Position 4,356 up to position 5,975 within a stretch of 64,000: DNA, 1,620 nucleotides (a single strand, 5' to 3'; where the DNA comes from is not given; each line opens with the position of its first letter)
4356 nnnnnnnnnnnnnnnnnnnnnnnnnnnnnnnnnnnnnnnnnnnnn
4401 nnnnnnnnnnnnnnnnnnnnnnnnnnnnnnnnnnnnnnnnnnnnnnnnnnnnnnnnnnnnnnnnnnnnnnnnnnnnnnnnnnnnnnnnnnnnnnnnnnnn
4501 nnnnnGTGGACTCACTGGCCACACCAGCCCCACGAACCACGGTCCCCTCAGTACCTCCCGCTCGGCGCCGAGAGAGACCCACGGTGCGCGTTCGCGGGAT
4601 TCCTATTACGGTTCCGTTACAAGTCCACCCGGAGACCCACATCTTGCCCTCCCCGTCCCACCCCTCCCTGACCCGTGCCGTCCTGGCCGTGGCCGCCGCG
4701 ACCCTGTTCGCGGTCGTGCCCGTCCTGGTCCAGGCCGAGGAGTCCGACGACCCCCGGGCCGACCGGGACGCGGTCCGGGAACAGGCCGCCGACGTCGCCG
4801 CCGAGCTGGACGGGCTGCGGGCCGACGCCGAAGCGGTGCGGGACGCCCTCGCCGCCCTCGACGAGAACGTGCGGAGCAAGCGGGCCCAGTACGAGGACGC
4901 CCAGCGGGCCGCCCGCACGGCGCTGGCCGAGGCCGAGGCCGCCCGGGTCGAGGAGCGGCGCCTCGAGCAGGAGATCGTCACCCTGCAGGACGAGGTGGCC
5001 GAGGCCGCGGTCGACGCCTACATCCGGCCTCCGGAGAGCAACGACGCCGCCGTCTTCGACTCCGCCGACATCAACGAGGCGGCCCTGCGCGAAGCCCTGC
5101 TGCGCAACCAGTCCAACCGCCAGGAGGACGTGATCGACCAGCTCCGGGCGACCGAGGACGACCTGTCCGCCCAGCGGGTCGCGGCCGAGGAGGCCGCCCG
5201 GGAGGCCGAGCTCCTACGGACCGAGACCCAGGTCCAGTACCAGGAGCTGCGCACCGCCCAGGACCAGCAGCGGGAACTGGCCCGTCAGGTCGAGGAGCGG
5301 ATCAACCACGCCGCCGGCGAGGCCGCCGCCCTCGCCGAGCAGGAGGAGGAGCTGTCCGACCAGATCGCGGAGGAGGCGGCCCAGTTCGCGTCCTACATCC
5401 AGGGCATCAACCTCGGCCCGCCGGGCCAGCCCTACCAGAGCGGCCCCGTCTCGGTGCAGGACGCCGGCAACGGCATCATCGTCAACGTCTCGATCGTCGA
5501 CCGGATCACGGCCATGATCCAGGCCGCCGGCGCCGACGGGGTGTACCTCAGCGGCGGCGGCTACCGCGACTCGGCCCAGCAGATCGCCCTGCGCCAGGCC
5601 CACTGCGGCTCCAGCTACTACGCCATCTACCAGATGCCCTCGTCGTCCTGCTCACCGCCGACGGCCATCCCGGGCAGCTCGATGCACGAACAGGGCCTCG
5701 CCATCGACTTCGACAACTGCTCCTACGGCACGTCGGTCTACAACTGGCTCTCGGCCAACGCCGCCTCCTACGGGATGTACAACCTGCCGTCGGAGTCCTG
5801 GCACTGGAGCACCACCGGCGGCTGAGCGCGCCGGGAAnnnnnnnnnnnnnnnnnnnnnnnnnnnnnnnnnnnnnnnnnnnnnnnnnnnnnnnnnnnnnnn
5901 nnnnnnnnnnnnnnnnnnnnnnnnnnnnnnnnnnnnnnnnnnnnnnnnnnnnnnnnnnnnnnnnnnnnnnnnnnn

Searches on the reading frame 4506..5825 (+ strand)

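Call 8: search_protein_families(library=pfam, proteins=[window:4506-5825:+])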
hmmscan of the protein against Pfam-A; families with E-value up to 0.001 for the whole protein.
window:4506-5825:+ (439 aa): 1 family
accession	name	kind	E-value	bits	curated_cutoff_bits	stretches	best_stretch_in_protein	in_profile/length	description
PF02557.22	VanY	-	1.3e-07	32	25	1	327-425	5-107/132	D-alanyl-D-alanine carboxypeptidase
